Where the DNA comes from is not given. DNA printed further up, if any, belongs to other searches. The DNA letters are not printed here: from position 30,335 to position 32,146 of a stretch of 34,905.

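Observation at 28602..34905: Head-to-tail array of at least four paralogous ~500-aa solute-binding-type lipoproteins with no transporter genes between them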

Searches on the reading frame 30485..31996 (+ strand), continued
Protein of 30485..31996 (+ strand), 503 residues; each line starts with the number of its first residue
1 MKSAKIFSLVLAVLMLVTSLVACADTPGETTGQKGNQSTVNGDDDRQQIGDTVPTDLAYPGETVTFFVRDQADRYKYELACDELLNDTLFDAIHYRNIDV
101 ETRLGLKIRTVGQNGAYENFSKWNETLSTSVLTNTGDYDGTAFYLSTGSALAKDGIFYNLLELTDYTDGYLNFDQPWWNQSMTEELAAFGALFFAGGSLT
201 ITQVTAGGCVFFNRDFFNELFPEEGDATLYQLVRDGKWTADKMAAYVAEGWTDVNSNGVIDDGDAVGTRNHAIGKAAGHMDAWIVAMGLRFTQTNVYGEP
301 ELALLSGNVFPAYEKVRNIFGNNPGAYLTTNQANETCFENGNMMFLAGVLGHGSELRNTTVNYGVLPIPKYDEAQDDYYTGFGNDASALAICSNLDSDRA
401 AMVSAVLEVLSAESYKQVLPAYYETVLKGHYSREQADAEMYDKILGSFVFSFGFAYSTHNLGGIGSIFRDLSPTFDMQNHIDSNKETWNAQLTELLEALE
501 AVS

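Call 34: find_related_loci(query=A1, collection=genome_contigs, flank=10000)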
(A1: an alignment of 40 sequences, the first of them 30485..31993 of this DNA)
Query A1 (503 aa) in genome_contigs; peptide patterns used: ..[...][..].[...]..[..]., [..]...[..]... (x = any residue, [..] = any of these).
105 stretches matched a pattern; 35 encode a relative of the query (tblastn E <= 1e-3); 32 distinct loci.
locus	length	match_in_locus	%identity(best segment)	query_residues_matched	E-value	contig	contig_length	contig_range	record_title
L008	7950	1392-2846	96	19-503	0e+0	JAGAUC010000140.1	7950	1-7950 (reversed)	MAG: Clostridia bacterium isolate RGIG8775 Water_deer_Colon.Co__c596363, whole genome shotgun sequence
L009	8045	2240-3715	66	1-491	0e+0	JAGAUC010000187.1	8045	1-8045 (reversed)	MAG: Clostridia bacterium isolate RGIG8775 Water_deer_Colon.Co__c782189, whole genome shotgun sequence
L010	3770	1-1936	63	1-503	0e+0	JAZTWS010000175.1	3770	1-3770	MAG: Eubacteriales bacterium isolate T1900045332_YK20190021.MAGScoT_cleanbin_000071 SGB_6542_k141_253583, whole genome s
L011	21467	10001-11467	60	17-503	0e+0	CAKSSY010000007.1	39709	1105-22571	MAG: uncultured Eubacteriales bacterium isolate REFINED_METABAT215_TOP10_CONTIGS_1500_ASSEMBLY_K77_MERGED__Hadza_PheChl_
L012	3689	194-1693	62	1-503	0e+0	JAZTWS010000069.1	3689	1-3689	MAG: Eubacteriales bacterium isolate T1900045332_YK20190021.MAGScoT_cleanbin_000071 SGB_6542_k141_587185, whole genome s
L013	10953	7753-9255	60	1-502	0e+0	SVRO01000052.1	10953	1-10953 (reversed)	MAG: Oscillospiraceae bacterium isolate SIG645 NODE_97410_length_10953_cov_2.022815, whole genome shotgun sequence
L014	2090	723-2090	65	1-457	0e+0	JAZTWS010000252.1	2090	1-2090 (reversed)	MAG: Eubacteriales bacterium isolate T1900045332_YK20190021.MAGScoT_cleanbin_000071 SGB_6542_k141_1288143, whole genome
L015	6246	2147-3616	58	1-491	0e+0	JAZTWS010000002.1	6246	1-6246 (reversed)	MAG: Eubacteriales bacterium isolate T1900045332_YK20190021.MAGScoT_cleanbin_000071 SGB_6542_k141_2745307, whole genome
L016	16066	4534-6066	52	1-503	6e-171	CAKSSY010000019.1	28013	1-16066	MAG: uncultured Eubacteriales bacterium isolate REFINED_METABAT215_TOP10_CONTIGS_1500_ASSEMBLY_K77_MERGED__Hadza_PheChl_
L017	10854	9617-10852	60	1-416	2e-161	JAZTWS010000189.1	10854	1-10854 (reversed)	MAG: Eubacteriales bacterium isolate T1900045332_YK20190021.MAGScoT_cleanbin_000071 SGB_6542_k141_2878924, whole genome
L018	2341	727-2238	50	2-502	3e-171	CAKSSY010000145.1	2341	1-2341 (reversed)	MAG: uncultured Eubacteriales bacterium isolate REFINED_METABAT215_TOP10_CONTIGS_1500_ASSEMBLY_K77_MERGED__Hadza_PheChl_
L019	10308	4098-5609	50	3-499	4e-155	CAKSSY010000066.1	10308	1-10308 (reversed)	MAG: uncultured Eubacteriales bacterium isolate REFINED_METABAT215_TOP10_CONTIGS_1500_ASSEMBLY_K77_MERGED__Hadza_PheChl_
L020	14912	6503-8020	61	2-500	0e+0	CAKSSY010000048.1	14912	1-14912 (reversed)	MAG: uncultured Eubacteriales bacterium isolate REFINED_METABAT215_TOP10_CONTIGS_1500_ASSEMBLY_K77_MERGED__Hadza_PheChl_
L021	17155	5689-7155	47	1-503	1e-141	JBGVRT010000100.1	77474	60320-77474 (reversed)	MAG: Eubacteriales bacterium isolate fecal_MAG_134 fecal_MAG_134_contig_0100, whole genome shotgun sequence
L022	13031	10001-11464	47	2-503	5e-139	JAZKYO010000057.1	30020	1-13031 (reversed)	MAG: Eubacteriales bacterium isolate T1900045101_TC20190095.MAGScoT_cleanbin_000006 SGB_4760_k141_957136, whole genome s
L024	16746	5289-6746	43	2-503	2e-134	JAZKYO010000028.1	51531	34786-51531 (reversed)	MAG: Eubacteriales bacterium isolate T1900045101_TC20190095.MAGScoT_cleanbin_000006 SGB_4760_k141_2579625, whole genome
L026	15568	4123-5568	44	5-503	6e-132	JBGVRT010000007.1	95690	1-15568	MAG: Eubacteriales bacterium isolate fecal_MAG_134 fecal_MAG_134_contig_0007, whole genome shotgun sequence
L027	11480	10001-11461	44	1-503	1e-130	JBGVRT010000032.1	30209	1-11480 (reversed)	MAG: Eubacteriales bacterium isolate fecal_MAG_134 fecal_MAG_134_contig_0032, whole genome shotgun sequence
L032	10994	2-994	50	176-503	2e-106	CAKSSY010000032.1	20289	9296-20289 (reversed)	MAG: uncultured Eubacteriales bacterium isolate REFINED_METABAT215_TOP10_CONTIGS_1500_ASSEMBLY_K77_MERGED__Hadza_PheChl_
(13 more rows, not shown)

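Call 52: find_encoding_contigs(protein=P0021, flank=10000, max_places=2)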
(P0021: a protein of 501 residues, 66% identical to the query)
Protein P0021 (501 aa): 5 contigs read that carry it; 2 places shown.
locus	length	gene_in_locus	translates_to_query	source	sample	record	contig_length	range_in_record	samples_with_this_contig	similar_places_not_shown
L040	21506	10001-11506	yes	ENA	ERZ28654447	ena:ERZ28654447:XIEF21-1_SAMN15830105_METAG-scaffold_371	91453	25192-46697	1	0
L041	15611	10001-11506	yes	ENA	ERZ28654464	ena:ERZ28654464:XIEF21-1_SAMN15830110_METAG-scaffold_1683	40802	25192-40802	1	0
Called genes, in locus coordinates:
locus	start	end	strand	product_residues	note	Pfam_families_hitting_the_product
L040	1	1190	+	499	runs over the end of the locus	-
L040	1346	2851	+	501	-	-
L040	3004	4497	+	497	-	-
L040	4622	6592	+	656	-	PF21209:Bac_rhamnosid-like_N, PF17389:Bac_rhamnosid6H, PF22422:MGH1-like_GH (faint)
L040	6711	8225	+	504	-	-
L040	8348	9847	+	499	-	-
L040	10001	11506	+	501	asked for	-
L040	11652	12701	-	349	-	PF13936:HTH_38, PF00665:rve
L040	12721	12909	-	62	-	-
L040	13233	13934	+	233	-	-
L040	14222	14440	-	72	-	-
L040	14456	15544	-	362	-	PF01510:Amidase_2, PF05036:SPOR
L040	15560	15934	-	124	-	-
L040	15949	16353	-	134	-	PF02839:CBM_5_12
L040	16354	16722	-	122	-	-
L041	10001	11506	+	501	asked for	-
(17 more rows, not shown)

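Call 54: search_protein_families(library=pfam, proteins=[L005:6848-9889:-, L024:6811-9783:-, L024:9792-14249:-, L027:4173-7541:+, L027:7864-9978:+, L032:1061-4435:+, L026:9454-12213:+, L026:6517-8478:+, L024:2613-4223:-, L024:4228-5175:-], max_evalue=0.0001)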
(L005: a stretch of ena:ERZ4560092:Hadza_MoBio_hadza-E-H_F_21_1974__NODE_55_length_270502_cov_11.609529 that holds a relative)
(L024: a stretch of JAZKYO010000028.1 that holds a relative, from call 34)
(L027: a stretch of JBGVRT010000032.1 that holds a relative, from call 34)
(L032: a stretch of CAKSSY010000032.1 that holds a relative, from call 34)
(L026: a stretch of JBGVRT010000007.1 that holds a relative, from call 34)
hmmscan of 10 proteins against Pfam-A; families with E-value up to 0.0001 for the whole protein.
L005:6848-9889:- (1014 aa): 1 family
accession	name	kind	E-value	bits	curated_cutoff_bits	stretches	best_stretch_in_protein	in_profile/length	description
PF24517.2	CBM96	-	3.1e-21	76.3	26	1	222-389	4-158/164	Carbohydrate-binding module family 96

L024:6811-9783:- (991 aa): 2 families
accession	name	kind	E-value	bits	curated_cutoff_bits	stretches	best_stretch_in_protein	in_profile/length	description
PF13306.12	LRR_5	-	1.1e-30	106.6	27.7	2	120-237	8-115/127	BspA type Leucine rich repeat region (6 copies)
PF24517.2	CBM96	-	5.5e-11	43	26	1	298-456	6-145/164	Carbohydrate-binding module family 96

L024:9792-14249:- (1486 aa): 3 families
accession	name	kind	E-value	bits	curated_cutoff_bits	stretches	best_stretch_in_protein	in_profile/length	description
PF13306.12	LRR_5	-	2.1e-46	157.4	27.7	3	342-463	15-126/127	BspA type Leucine rich repeat region (6 copies)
PF17996.7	CE2_N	-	5.6e-10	39.7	27.9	1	670-762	2-98/108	Carbohydrate esterase 2 N-terminal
PF13855.12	LRR_8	-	4.7e-05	23.5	27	0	129-171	12-54/61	Leucine rich repeat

L027:4173-7541:+ (1123 aa): 1 family
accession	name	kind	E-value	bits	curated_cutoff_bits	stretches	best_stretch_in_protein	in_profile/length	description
PF24517.2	CBM96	-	2.5e-16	60.4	26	1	389-562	4-162/164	Carbohydrate-binding module family 96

L027:7864-9978:+ (705 aa): 4 families
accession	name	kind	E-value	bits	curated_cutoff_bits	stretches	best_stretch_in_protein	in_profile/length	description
PF17389.8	Bac_rhamnosid6H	-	5.4e-55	187.5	24.5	1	310-638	3-337/339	Bacterial alpha-L-rhamnosidase 6 hairpin glycosidase domain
PF08531.16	Bac_rhamnosid_N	-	3.1e-10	40.6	25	1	33-190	3-152/172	Alpha-L-rhamnosidase N-terminal domain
PF17390.7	Bac_rhamnosid_C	-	3.8e-09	36.7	22.1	1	642-702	1-58/78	Bacterial alpha-L-rhamnosidase C-terminal domain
PF05592.18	Bac_rhamnosid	-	2.2e-06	27.9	22.2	1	222-296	9-89/102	Bacterial alpha-L-rhamnosidase concanavalin-like domain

L032:1061-4435:+ (1125 aa): 0 families

L026:9454-12213:+ (920 aa): 1 family
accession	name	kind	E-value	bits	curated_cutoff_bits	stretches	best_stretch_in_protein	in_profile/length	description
PF24517.2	CBM96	-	7.7e-55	185.6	26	2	247-407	4-159/164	Carbohydrate-binding module family 96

L026:6517-8478:+ (654 aa): 6 families
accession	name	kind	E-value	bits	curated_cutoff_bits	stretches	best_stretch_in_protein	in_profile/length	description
PF09334.17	tRNA-synt_1g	-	1.5e-108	363.5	20.1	2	156-368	179-391/391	tRNA synthetases class I (M)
PF01588.26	tRNA_bind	-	2.6e-28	98.4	27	1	561-651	1-95/96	Putative tRNA binding domain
PF00133.28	tRNA-synt_1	-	1.5e-25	90.3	22.7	2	3-217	21-243/414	tRNA synthetases class I (I, L, M and V)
PF19303.5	Anticodon_3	-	8.2e-13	48.9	23.5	1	387-520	13-140/152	Anticodon binding domain of methionyl tRNA ligase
PF01406.26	tRNA-synt_1e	-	1.7e-06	28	27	0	6-115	11-117/301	tRNA synthetases class I (C) catalytic domain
PF08264.19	Anticodon_1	-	4.2e-06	27.1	25.1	1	396-508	8-108/148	Anticodon-binding domain of tRNA ligase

L024:2613-4223:- (537 aa): 3 families
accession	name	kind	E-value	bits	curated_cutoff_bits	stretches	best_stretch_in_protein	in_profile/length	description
PF13229.12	Beta_helix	-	4.2e-11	43.1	25.9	1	367-434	88-151/158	Right handed beta helix region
PF23764.1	Beta-barrel_GLAA-B_II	-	7.4e-09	36.1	28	1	315-379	2-66/67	GLAA-B beta-barrel domain II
PF00295.23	Glyco_hydro_28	-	1.5e-05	24.7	22.9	0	221-302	94-170/324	Glycosyl hydrolases family 28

L024:4228-5175:- (316 aa): 6 families
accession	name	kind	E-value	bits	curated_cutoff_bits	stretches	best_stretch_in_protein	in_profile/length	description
PF12833.13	HTH_18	-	3.3e-19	69.4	33.6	1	234-313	1-80/80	Helix-turn-helix domain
PF00165.29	HTH_AraC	-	8.7e-19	67.6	26.6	2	276-312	7-42/42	Bacterial regulatory helix-turn-helix proteins, AraC family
PF02311.25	AraC_binding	-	1.3e-14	54.5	21.1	1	60-189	15-134/135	AraC-like ligand binding domain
PF07883.17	Cupin_2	-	1.5e-12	47.5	27.2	1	61-119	11-69/70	Cupin domain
PF22200.2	ExsA_N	-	1.8e-05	25.6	27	1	71-126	3-58/136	ExsA N-terminal regulatory domain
PF13384.12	HTH_23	-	3.4e-05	24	24.6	0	269-303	9-42/50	Homeodomain-like domain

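Call 55: search_protein_representatives(alignment_id=A1)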
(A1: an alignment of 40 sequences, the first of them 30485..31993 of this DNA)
Query: 40 sequences, 503 profile positions. Proteins with E-value up to 0.001 (for the whole library): 9846; up to 1e-10: 7422; up to 1e-30: 4400. The best 150 are listed.
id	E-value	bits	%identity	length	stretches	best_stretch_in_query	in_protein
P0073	4.3e-232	787.6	-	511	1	1-503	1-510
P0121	2.4e-183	626.8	-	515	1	1-501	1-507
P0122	1.1e-179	614.8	-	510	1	4-502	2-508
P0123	5.8e-178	609.0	-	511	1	5-502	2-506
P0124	1.1e-176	604.8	-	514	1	2-502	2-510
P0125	1.4e-167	574.7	-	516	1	1-502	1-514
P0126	5.3e-164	563.0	-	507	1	1-503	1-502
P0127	1.1e-153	528.9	-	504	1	15-502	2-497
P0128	7.8e-152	522.8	-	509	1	1-502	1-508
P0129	4.5e-140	484.0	-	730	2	36-502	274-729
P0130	1.3e-133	462.7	-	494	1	1-502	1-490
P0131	1.1e-117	410.2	-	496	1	1-500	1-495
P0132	3.3e-109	382.2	-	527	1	4-501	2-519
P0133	3.6e-107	375.5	-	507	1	1-502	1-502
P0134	6.1e-102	358.2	-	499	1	4-499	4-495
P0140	1.6e-97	343.7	-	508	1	4-501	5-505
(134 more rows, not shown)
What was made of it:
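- The family profile finds 9846 cluster representatives (call 55).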

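Call 57: search_protein_families(library=pfam, alignment_id=A4, max_evalue=0.01)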
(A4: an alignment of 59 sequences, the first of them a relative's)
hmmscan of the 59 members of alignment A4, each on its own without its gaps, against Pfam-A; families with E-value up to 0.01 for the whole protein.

A. member 1, P0121 (515 aa): 2 families
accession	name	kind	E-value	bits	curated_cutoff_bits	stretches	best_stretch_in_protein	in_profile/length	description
PF13416.11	SBP_bac_8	-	2.8e-05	24.5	27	1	134-422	26-244/279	Bacterial extracellular solute-binding protein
PF20603.3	Bact_hydrolase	-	0.0089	16.4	27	0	391-460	60-129/160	Bacterial hydrolase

B. families by the number of members that match (of 59 scanned): 4 families
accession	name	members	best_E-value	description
PF01547.30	SBP_bac_1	12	5.4e-08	Bacterial extracellular solute-binding protein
PF13416.11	SBP_bac_8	9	3.3e-10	Bacterial extracellular solute-binding protein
PF02312.22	CBF_beta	1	0.0062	Core binding factor beta subunit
PF20603.3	Bact_hydrolase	1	0.0089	Bacterial hydrolase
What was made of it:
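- On ABC-importer solute-binding proteins, family 1 / CUT1 (Pfam clan of SBP_bac_1, SBP_bac_8): Distant members found with the family profile (call 55) hit SBP_bac_1 (12 of 59, best 5e-8) and SBP_bac_8 (9 of 59, best 3e-10) (call 57).
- Of 59 distant members, 12 hit SBP_bac_1 and 9 hit SBP_bac_8 (call 57).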

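Call 58: find_homologous_proteins(query=P0140, max_evalue=1e-20)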
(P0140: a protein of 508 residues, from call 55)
Query P0140 (508 aa): 602 proteins with E <= 1e-20 among 8000 candidates; the best 120 are listed.
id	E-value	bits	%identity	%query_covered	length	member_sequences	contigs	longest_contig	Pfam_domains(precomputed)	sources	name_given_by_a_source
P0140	0.0e+0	1148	100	100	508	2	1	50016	-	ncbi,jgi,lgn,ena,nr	ncbi:MAG: hypothetical protein FWD23_00875 [Oscillospiraceae bacterium]|nr:hypothetical protein [Osc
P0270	1.0e-276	936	81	100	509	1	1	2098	-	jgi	jgi:hypothetical protein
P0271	1.7e-272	923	80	100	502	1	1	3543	-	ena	-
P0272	2.6e-249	846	72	100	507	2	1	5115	-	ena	-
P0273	1.4e-172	593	53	99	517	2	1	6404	PF13416.12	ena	-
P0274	6.9e-169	581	53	100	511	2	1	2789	PF13416.12,PF01547.31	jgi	-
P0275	1.1e-166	574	51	99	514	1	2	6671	PF13416.12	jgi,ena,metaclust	metaclust:\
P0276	1.6e-166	573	52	96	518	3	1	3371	PF13416.12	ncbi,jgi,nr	ncbi:MAG: extracellular solute-binding protein [Oscillospiraceae bacterium]|nr:extracellular solute-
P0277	9.9e-161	554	51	99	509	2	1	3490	-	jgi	-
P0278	6.8e-157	541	51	96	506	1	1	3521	PF13416.12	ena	-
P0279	3.7e-156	539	49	96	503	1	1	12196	PF13416.12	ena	-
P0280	2.6e-155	536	49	98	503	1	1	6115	-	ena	-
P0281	6.8e-154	531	48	100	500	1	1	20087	PF13416.12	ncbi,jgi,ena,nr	ncbi:MAG: extracellular solute-binding protein [Oscillospiraceae bacterium]|nr:extracellular solute-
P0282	2.4e-152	526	49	100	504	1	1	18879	-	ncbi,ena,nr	ncbi:MAG: hypothetical protein FWH24_02940 [Oscillospiraceae bacterium]|nr:hypothetical protein [Osc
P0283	9.8e-151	521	50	96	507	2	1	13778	-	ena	-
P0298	3.3e-126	440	44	100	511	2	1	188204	PF01547.31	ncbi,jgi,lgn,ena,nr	ncbi:MAG: extracellular solute-binding protein [Oscillospiraceae bacterium]|nr:extracellular solute-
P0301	2.5e-124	434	44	100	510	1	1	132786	PF01547.31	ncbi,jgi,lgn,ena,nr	ncbi:MAG: extracellular solute-binding protein [Oscillospiraceae bacterium]|nr:extracellular solute-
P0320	1.1e-105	372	39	99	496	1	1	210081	PF13416.12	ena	-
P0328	5.3e-100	354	37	98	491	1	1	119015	PF13416.12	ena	-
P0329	1.1e-99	353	40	99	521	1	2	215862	-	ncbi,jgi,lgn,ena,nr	ncbi:MAG: hypothetical protein FWF92_04970 [Oscillospiraceae bacterium]|nr:hypothetical protein [Osc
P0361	6.2e-90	320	36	98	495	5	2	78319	-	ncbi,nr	ncbi:MAG: hypothetical protein PHY15_08825 [Eubacteriales bacterium]|nr:hypothetical protein [Eubact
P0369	3.6e-88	315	36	99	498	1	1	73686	PF13416.12,PF01547.31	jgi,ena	jgi:ABC-type sugar transport system, periplasmic component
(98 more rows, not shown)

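Call 59: find_encoding_contigs(protein=P0298, flank=10000, max_places=1)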
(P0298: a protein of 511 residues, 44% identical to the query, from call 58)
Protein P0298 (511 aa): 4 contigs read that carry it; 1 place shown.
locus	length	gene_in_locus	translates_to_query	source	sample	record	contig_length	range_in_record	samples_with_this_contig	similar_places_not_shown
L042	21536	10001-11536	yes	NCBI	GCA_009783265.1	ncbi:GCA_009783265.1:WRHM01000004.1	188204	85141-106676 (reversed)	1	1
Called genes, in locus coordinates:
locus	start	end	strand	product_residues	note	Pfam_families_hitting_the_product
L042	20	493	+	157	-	PF05103:DivIVA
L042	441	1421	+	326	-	-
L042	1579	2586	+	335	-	-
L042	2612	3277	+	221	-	-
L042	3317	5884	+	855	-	-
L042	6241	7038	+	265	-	-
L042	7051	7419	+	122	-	-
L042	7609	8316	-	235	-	PF19845:DUF6320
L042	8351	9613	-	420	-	-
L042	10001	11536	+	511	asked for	PF01547:SBP_bac_1 (weak)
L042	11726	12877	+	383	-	PF01208:URO-D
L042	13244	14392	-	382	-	PF02746:MR_MLE_N, PF13378:MR_MLE_C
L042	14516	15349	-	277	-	PF04909:Amidohydro_2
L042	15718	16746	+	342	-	PF01208:URO-D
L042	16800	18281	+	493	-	-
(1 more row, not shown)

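Call 60: find_encoding_contigs(protein=P0320, flank=10000, max_places=1)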
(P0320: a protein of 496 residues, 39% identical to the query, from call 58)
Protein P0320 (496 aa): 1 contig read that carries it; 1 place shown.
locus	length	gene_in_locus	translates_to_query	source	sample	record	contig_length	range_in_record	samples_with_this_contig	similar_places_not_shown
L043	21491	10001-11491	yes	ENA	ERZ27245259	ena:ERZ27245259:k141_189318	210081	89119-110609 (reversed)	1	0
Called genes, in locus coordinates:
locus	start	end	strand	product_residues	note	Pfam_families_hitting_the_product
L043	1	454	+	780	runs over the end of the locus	PF00664:ABC_membrane, PF00005:ABC_tran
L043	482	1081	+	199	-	PF08909:DUF1854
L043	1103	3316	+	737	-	PF00664:ABC_membrane, PF02463:SMC_N (faint), PF00005:ABC_tran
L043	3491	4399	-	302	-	PF01176:eIF-1a, PF16745:RsgA_N, PF03193:RsgA_GTPase, PF01926:MMR_HSR1 (weak)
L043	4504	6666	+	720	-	-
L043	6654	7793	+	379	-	PF13679:Methyltransf_32, PF13847:Methyltransf_31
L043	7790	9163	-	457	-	PF03323:GerA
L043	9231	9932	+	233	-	PF12697:Abhydrolase_6 (faint), PF00326:Peptidase_S9, PF00561:Abhydrolase_1 (weak), PF00756:Esterase (weak), PF12146:Hydrolase_4 (faint)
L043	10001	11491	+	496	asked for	PF13416:SBP_bac_8 (weak)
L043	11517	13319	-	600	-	PF01336:tRNA_anti-codon, PF00152:tRNA-synt_2, PF02938:GAD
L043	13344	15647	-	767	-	PF05621:TniB (weak), PF13191:AAA_16 (weak), PF00004:AAA, PF17871:AAA_lid_9, PF07724:AAA_2, PF07728:AAA_5, PF00004:AAA, PF10431:ClpB_D2-small, +10 more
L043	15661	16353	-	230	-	PF02674:Colicin_V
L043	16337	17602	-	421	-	PF18975:DUF5711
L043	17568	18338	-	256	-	PF01416:PseudoU_synth_1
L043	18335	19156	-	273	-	PF02361:CbiQ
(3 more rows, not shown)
